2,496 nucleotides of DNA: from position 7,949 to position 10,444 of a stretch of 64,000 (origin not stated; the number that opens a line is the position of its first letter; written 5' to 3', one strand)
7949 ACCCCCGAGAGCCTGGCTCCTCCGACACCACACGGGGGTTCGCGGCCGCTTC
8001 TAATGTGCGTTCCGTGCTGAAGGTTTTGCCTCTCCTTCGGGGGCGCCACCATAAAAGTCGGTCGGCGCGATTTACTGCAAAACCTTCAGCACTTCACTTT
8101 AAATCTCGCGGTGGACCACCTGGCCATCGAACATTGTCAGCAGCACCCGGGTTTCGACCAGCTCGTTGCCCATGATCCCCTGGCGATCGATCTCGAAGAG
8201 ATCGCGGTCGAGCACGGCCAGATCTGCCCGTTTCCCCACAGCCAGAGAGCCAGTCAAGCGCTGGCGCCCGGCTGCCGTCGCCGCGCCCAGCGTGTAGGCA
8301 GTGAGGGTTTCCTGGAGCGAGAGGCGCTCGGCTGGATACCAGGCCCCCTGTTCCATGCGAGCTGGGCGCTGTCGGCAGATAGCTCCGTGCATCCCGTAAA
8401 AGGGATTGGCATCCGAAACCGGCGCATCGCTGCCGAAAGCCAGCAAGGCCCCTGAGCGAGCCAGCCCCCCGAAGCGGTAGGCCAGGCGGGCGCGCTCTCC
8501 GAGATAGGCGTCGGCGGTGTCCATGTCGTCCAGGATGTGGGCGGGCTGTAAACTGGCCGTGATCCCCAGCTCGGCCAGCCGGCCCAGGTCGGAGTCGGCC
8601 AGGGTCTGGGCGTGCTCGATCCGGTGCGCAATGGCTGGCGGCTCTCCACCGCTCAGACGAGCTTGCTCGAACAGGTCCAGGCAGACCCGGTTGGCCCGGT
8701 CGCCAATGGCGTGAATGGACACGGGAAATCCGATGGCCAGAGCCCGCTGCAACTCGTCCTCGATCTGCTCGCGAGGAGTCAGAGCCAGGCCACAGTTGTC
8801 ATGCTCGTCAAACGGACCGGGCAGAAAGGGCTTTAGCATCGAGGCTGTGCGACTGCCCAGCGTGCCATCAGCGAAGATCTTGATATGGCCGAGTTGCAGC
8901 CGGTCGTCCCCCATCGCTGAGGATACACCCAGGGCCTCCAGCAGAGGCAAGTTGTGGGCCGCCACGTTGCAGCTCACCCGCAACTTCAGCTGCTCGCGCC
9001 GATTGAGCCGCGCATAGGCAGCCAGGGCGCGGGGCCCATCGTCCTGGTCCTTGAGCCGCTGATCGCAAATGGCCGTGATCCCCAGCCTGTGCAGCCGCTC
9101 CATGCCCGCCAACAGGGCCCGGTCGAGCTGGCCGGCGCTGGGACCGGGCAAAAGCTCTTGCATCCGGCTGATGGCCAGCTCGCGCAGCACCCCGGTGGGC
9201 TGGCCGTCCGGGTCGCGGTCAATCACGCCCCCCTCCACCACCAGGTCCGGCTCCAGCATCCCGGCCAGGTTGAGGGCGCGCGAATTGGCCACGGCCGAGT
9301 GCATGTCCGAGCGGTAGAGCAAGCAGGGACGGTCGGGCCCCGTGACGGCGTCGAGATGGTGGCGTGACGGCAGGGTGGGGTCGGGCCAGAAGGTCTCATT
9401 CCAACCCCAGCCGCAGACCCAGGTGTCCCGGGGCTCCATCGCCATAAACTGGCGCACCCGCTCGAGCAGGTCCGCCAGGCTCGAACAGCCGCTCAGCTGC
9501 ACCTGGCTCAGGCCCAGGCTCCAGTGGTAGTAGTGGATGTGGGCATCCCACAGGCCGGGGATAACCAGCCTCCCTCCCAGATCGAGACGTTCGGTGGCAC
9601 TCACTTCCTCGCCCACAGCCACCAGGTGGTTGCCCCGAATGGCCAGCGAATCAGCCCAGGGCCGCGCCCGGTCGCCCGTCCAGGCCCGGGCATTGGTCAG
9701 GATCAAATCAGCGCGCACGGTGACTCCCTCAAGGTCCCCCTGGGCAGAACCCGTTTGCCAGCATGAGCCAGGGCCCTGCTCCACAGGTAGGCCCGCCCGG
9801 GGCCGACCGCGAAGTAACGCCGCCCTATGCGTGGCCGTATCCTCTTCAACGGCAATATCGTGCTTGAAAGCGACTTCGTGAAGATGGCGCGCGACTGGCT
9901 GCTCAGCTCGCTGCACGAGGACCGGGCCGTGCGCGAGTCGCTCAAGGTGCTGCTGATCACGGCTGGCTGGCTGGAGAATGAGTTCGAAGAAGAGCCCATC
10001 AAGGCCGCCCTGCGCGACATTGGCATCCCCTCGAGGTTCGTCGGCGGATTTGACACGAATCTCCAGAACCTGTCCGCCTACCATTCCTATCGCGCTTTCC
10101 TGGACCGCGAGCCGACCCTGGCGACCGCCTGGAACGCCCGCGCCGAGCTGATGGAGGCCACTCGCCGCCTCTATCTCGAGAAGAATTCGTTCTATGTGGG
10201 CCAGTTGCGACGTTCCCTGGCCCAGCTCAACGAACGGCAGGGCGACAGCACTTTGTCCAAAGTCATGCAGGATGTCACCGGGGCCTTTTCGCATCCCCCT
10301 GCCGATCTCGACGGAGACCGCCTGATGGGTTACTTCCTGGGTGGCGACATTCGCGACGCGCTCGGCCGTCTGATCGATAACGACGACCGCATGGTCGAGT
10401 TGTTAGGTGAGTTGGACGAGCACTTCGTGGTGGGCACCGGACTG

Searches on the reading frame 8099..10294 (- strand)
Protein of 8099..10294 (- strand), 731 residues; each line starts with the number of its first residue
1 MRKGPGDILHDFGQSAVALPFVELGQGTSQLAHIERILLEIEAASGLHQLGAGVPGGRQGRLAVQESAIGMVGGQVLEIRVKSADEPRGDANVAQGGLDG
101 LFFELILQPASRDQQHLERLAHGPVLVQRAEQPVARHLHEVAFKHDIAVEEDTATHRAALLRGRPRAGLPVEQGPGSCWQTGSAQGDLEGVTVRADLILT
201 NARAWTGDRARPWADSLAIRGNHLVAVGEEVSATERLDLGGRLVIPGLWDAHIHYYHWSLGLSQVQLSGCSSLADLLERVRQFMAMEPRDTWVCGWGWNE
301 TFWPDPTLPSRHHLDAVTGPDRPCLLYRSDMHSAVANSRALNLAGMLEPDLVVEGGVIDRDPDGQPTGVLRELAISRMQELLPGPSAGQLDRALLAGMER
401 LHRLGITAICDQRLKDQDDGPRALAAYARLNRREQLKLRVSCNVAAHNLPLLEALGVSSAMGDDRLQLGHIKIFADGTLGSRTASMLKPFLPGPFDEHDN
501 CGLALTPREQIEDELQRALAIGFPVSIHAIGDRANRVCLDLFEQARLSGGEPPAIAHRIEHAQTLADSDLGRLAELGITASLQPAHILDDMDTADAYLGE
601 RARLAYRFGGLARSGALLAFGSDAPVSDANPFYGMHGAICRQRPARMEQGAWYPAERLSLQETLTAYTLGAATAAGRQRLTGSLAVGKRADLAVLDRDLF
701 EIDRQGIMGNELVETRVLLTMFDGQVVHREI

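Call 7: search_protein_families(library=padloc, proteins=[window:8099-10294:-], max_evalue=0.00001)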
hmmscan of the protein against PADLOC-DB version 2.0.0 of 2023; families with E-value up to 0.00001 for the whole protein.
window:8099-10294:- (731 aa): 0 families

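Call 67: search_protein_families(library=pfam, proteins=[window:8099-10294:-], max_evalue=0.00001)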
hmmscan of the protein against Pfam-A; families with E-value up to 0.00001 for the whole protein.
window:8099-10294:- (731 aa): 2 families
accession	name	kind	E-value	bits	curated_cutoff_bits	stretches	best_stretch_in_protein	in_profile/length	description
PF07969.17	Amidohydro_3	-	3.7e-91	307.4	29.7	1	237-728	3-472/472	Amidohydrolase family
PF01979.26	Amidohydro_1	-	4.1e-12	46.5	25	1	509-727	135-345/345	Amidohydrolase family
